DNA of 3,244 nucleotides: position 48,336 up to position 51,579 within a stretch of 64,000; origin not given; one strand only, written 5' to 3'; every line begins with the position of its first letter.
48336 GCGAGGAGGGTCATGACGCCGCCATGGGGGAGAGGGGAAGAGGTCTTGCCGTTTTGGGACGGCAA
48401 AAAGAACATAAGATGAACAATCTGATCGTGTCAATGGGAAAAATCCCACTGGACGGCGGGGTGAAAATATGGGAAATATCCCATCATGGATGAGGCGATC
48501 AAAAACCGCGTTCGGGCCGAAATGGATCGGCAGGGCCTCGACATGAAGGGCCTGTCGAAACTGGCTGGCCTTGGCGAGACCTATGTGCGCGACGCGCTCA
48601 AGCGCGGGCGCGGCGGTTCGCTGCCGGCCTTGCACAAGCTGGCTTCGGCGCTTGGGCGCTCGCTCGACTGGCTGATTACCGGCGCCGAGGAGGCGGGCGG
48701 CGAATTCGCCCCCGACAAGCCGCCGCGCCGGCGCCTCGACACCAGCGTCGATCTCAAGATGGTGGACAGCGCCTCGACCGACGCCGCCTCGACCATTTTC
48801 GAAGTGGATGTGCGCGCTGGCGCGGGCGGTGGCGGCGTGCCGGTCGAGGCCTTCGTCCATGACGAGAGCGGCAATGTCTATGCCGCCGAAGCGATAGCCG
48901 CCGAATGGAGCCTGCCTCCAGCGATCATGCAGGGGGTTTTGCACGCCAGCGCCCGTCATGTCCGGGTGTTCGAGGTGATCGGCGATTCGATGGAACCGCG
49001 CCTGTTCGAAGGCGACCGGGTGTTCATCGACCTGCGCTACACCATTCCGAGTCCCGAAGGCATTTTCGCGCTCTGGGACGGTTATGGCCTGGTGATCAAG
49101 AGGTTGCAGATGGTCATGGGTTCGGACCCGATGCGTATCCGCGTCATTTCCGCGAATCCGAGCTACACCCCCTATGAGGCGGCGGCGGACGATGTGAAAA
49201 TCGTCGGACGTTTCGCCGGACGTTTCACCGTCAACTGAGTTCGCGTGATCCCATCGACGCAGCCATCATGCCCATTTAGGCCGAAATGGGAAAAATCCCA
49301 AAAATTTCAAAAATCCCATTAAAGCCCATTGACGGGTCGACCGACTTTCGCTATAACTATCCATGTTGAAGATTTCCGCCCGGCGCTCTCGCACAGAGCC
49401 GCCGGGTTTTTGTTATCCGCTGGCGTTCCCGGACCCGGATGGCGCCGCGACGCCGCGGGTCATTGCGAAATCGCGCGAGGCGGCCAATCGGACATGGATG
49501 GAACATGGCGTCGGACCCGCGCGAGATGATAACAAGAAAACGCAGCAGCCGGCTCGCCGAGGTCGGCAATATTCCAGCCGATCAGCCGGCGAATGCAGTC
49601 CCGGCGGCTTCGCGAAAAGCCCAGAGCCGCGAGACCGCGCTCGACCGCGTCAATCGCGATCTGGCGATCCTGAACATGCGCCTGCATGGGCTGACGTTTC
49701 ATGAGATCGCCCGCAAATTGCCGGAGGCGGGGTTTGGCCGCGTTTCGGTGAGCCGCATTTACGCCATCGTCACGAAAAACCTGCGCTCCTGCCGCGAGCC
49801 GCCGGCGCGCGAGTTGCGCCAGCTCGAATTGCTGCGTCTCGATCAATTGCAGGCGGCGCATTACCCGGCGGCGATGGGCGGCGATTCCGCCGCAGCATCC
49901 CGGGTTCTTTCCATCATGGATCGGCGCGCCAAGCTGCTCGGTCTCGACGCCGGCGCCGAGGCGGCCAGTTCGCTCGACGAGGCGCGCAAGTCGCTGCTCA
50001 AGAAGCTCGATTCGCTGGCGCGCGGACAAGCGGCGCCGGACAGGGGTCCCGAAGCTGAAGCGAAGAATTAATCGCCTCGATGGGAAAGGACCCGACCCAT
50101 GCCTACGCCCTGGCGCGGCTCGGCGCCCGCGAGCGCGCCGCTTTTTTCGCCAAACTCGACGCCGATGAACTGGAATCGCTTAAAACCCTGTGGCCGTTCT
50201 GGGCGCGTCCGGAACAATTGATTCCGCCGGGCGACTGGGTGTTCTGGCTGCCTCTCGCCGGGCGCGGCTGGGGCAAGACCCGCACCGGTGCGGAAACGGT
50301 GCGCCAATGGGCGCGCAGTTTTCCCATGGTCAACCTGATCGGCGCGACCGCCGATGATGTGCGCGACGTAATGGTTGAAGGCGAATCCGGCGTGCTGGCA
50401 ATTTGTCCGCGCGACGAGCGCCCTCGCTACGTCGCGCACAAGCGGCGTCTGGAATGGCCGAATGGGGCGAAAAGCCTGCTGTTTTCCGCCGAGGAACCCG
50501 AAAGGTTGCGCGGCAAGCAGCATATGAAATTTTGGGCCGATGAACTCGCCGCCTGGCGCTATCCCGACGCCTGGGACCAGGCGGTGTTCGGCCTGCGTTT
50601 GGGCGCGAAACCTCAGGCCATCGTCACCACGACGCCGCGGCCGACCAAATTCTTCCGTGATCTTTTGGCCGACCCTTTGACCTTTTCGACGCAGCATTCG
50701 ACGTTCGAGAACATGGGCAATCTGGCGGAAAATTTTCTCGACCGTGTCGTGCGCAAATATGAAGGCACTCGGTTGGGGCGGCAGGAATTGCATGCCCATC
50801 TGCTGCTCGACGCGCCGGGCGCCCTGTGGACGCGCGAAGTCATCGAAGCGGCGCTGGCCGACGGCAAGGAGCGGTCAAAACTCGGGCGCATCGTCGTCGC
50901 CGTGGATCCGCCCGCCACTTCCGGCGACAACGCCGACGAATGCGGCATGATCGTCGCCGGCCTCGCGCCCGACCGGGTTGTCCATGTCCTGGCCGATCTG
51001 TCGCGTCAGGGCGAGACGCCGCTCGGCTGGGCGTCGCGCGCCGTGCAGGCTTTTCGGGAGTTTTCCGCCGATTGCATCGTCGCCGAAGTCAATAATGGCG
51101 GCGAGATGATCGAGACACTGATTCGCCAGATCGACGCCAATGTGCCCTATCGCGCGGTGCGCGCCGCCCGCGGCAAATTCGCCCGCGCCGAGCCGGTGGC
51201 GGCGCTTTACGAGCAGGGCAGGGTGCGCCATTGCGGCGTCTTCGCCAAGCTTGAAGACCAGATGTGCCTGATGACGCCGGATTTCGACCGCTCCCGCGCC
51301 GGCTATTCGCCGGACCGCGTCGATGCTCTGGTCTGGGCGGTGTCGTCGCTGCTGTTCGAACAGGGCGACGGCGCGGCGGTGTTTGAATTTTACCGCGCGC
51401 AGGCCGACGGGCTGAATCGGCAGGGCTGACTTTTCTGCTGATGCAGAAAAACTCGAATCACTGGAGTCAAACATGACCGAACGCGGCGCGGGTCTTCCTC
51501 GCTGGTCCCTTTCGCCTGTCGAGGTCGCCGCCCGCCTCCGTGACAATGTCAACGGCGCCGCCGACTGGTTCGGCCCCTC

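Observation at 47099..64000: Repressor-gated phage head/tail cluster abutting meaB, with no integrase, replication, lysis, tail-tube or tape-measure genes in view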

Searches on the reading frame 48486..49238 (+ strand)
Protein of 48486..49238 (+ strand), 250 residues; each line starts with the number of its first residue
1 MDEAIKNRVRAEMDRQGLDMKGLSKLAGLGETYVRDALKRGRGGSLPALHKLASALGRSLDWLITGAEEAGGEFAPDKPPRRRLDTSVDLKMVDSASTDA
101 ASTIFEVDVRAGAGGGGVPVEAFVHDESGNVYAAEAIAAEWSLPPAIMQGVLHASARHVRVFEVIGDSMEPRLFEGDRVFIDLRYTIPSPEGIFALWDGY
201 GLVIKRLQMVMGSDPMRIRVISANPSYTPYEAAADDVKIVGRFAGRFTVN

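Call 4: search_protein_families(library=pfam, proteins=[window:48486-49238:+], max_evalue=0.01)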
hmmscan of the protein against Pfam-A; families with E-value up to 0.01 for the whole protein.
window:48486-49238:+ (250 aa): 2 families
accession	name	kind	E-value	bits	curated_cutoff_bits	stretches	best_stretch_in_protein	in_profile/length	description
PF00717.28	Peptidase_S24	-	2.3e-13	50.3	23.3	1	145-243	26-115/116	Peptidase S24-like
PF01381.28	HTH_3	-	0.0012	19.2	23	1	10-63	2-55/55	Helix-turn-helix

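Call 7: search_protein_families(library=phrogs, proteins=[window:48486-49238:+], max_evalue=0.001)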
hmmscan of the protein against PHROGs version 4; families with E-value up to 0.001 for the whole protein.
window:48486-49238:+ (250 aa): 6 families
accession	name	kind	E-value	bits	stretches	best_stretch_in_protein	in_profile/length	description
phrog_4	-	transcription regulation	2.2e-31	110.2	1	3-244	135-333/400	transcriptional repressor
phrog_6201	-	transcription regulation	3.5e-14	53.7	1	143-248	13-116/121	CI-like repressor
phrog_2328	-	transcription regulation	8.9e-07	29.7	1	4-75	15-80/128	transcriptional repressor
phrog_8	-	transcription regulation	2.4e-06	28.3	1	4-70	161-222/346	transcriptional regulator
phrog_3037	-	transcription regulation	0.00012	23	1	5-71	27-82/189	transcriptional repressor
phrog_3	-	transcription regulation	0.0006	20.7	1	2-84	86-167/430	transcriptional repressor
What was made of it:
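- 48486..49238 (+): CI/LexA-type repressor (HTH_3 + Peptidase_S24). PF00717, E=2.3e-13; HTH_3, E=1.2e-3 (call 4); phrog_4 transcriptional repressor, E=2e-31 (call 7).
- Checked: The HTH+Peptidase_S24 repressor is at 48486-49238 (call 4; phrog_4, E=2e-31, call 7).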

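Call 65: search_protein_families(library=ncbifam, proteins=[window:48486-49238:+], max_evalue=0.001)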
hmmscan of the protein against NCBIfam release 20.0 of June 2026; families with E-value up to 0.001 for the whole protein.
window:48486-49238:+ (250 aa): 2 families
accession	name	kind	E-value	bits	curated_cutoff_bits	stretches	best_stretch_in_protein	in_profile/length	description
NF048000.1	ECH1013_TF_S24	equivalog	8e-24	84.7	300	1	152-243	106-197/204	ECH_1013 family putative transcriptional regulator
NF006015.0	PRK08154.1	subfamily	0.00019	20.7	204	1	4-71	30-97/314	anaerobic benzoate catabolism transcriptional regulator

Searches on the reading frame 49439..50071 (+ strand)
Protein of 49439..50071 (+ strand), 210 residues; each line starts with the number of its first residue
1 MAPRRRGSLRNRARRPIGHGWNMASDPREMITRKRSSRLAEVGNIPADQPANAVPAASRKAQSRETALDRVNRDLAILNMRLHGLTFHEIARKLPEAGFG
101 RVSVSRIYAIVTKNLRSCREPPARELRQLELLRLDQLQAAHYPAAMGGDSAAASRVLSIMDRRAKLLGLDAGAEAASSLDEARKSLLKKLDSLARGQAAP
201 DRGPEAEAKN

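Call 4: search_protein_families(library=pfam, proteins=[window:49439-50071:+], max_evalue=0.01)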
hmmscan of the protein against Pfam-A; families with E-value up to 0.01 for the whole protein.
window:49439-50071:+ (210 aa): 0 families

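Call 7: search_protein_families(library=phrogs, proteins=[window:49439-50071:+], max_evalue=0.001)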
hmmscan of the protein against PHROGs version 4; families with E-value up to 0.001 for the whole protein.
window:49439-50071:+ (210 aa): 1 family
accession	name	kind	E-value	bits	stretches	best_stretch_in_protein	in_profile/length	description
phrog_645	-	DNA, RNA and nucleotide metabolism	5.7e-22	79.8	1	59-174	12-125/196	Rnase E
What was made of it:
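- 49439..50071 (+): Small-terminase candidate, assigned by position only. Its only family hit is phrog_645 (call 7).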

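Call 29: search_protein_families(library=pfam, proteins=[window:49439-50071:+], max_evalue=0.1)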
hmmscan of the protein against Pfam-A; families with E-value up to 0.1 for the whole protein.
window:49439-50071:+ (210 aa): 3 families
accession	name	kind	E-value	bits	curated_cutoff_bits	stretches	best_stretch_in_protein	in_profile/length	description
PF19610.4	DUF6115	-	0.016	16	27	1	53-103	79-128/134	Family of unknown function (DUF6115)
PF12867.12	DinB_2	-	0.021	15.7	24.8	1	48-112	53-118/128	DinB superfamily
PF10074.15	RovC_DNA-bd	-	0.039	15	26.4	1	38-97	11-68/107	T6SS, Transcription factor, DNA binding domain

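Call 65: search_protein_families(library=ncbifam, proteins=[window:49439-50071:+], max_evalue=0.001)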
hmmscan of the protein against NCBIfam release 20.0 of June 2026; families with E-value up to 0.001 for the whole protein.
window:49439-50071:+ (210 aa): 0 families

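Call 97: search_dna_similar(query=window:49439-50071:+, collection=phages, mode=protein, max_rows=12, max_evalue=0.001)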
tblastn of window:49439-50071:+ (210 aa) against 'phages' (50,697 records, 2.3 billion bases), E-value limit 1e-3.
No match.
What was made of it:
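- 49439..50071 (+): No cultured-phage match (call 97).
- Tried and rejected: The TerS candidate has no cultured-phage match (call 97).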

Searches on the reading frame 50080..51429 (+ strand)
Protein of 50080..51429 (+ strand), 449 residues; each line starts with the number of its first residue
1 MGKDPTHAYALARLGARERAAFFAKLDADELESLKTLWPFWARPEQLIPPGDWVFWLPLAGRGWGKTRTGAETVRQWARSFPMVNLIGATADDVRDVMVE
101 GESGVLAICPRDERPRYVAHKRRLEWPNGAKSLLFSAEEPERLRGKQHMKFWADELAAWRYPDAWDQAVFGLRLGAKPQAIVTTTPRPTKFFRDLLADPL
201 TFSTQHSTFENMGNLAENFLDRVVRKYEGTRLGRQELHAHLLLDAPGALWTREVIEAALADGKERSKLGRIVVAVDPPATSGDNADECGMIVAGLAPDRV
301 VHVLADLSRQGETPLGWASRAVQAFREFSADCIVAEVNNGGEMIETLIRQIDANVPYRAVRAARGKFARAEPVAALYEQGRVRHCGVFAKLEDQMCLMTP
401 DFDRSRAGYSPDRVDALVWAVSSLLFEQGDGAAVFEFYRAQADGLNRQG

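Call 4: search_protein_families(library=pfam, proteins=[window:50080-51429:+], max_evalue=0.01)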
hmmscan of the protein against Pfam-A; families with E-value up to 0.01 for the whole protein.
window:50080-51429:+ (449 aa): 2 families
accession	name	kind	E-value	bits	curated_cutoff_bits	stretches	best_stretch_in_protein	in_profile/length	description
PF03237.21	Terminase_6N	-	1.4e-21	77.6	22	1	59-254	3-212/215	Terminase large subunit, T4likevirus-type, N-terminal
PF17289.8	Terminase_6C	-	8e-20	71.8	22.6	1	274-423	2-154/155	Terminase RNaseH-like domain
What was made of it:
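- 50080..51429 (+): Large terminase. Terminase_6N, E=1.4e-21; Terminase_6C, E=8e-20 (call 4).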

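Call 7: search_protein_families(library=phrogs, proteins=[window:50080-51429:+], max_evalue=0.001)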
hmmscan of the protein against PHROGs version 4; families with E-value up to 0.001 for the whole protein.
window:50080-51429:+ (449 aa): 3 families
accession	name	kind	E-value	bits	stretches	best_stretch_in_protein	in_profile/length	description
phrog_979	-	head and packaging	9.4e-31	108.1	1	247-428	413-603/642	terminase large subunit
phrog_38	-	head and packaging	1.1e-20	74.9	1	247-424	525-703/760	terminase large subunit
phrog_2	-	head and packaging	3.6e-17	63.4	1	59-428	283-596/807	terminase large subunit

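Call 26: find_related_loci(query=window:50080-51429:+, collection=viral_contigs, flank=10000)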
Query window:50080-51429:+ (449 aa) in viral_contigs; peptide patterns used: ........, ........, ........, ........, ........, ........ (x = any residue, [..] = any of these).
134 stretches matched a pattern; 133 encode a relative of the query (tblastn E <= 1e-3); the best 80 are kept; 80 distinct loci.
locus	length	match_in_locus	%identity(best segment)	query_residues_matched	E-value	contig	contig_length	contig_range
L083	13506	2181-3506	85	1-442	0e+0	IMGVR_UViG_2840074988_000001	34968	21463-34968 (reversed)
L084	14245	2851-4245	79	5-442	0e+0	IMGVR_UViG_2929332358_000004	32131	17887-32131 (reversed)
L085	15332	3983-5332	80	5-442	0e+0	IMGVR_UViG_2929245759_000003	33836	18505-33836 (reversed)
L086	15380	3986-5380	78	5-442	0e+0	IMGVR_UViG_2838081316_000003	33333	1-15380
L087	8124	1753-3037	88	1-448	0e+0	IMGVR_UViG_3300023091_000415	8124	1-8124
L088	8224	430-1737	68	7-442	0e+0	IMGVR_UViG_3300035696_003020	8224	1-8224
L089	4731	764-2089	68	1-442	0e+0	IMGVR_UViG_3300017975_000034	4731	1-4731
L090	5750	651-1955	69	8-444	0e+0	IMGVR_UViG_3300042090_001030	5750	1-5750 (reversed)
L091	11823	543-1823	70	11-439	0e+0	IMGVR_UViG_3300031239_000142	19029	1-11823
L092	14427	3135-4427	69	7-439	0e+0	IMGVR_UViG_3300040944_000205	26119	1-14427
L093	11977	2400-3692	69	7-439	0e+0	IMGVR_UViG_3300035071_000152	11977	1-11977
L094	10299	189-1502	68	2-439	0e+0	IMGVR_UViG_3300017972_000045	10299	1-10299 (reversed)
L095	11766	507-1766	58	18-438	3e-160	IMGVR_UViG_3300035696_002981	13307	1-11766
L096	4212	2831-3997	57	30-425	6e-161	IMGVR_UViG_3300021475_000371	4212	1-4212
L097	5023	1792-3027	59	14-433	1e-157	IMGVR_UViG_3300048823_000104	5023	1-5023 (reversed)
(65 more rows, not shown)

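Call 29: search_protein_families(library=pfam, proteins=[L086:1-1101:+, L085:1-1101:+], max_evalue=0.1)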
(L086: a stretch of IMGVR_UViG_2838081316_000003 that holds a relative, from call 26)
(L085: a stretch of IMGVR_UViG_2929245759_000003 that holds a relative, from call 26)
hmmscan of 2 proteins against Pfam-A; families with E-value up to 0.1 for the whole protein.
L086:1-1101:+ (366 aa): 2 families
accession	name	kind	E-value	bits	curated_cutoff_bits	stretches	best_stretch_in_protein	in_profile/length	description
PF00196.25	GerE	-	1.5e-07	31.4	23.5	1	303-357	2-56/57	Bacterial regulatory proteins, luxR family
PF13384.12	HTH_23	-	0.086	13.1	24.6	0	311-341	10-40/50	Homeodomain-like domain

L085:1-1101:+ (366 aa): 1 family
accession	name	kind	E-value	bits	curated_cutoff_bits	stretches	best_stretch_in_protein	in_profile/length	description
PF00196.25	GerE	-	7.3e-07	29.2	23.5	1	303-357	2-56/57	Bacterial regulatory proteins, luxR family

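Call 45: search_protein_families(library=pfam, proteins=[L083:3491-4318:-], max_evalue=0.01)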
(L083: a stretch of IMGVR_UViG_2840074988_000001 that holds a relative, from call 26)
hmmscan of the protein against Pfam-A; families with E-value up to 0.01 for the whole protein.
L083:3491-4318:- (275 aa): 0 families

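Call 98: search_dna_similar(query=window:50080-51429:+, collection=phages, mode=protein, max_rows=12)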
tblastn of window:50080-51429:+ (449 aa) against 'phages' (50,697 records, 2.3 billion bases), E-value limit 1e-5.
Records with a match: 365; places in all: 378; records where one place covers at least 80% of the query: 110.
Best place of each record, by identity: <60% 365.
By first word of the organism name: Gordonia 173; Vibrio 64; Microbacterium 50; Arthrobacter 18; Caulobacter 6; Escherichia 6; Streptomyces 5; Salinibacter 5; Pseudomonas 5; Bacteriophage 4; and 17 more.
By host as written in the record: Gordonia terrae 3612 149; - 62; Microbacterium foliorum NRRL B-24224 31; Gordonia terrae CAG3 14; Microbacterium foliorum NRRL B-24224 SEA 12; Arthrobacter globiformis B-2979 8; Gordonia terrae NRRL B-16283 6; Microbacterium paraoxydans NRRL B-14843 5; and 46 more.
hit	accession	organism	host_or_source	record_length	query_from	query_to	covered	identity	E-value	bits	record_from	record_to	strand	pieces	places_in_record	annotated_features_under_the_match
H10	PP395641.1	Microcystis phage Mae-JY09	Microcystis aeruginosa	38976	28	433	90%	50.2%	2e-106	352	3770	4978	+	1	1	terminase large subunit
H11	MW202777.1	Caudoviricetes sp.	Manatee Spring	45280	26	424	89%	50.5%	2e-115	377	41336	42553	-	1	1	large terminase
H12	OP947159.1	Desulfofustis phage LS06-2018-MD02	-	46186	29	424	88%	50.2%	5e-117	382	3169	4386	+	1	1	terminase large subunit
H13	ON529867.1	Brevundimonas phage vB_BpoS-Strzyga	Brevundimonas pondensis LVF1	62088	25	445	94%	46.9%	6e-119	388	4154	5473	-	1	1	terminase large subunit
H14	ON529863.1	Brevundimonas phage vB_BpoS-Polewnik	Brevundimonas pondensis LVF1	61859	25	445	94%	46.7%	1e-117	384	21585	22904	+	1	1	terminase large subunit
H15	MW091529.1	Bacteriophage sp. 103231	sewage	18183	26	426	89%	47.1%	7e-104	344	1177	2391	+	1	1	DNA-packaging protein | hypothetical protein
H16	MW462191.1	Bacteriophage sp.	freshwater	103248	25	428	90%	46.5%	4e-104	345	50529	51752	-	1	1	terminase protein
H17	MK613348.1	Roseobacter phage CRP-6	Rhodobacteraceae bacterium FZCC0042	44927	32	424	88%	47.5%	3e-105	348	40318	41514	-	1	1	terminase large subunit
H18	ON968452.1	Pseudanabaena phage Pan1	Pseudanabaena sp.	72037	34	426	88%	45.5%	2e-99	332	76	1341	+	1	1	terminase large subunit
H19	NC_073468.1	Microbacterium phage Pumpernickel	Microbacterium paraoxydans NRRL B-14843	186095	26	431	90%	43.5%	8e-69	299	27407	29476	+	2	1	75: terminase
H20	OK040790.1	Microbacterium phage Pumpernickel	Microbacterium paraoxydans NRRL B-14843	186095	26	431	90%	43.5%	8e-69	299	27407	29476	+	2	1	75: terminase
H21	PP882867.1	Dinoroseobacter phage vB_DshS_R26L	Dinoroseobacter shibae DFL12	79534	29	427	89%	44.1%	4e-97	325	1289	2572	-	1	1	large packaging protein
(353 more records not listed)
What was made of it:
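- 50080..51429 (+): At most 50% identical to any cultured phage (call 98).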
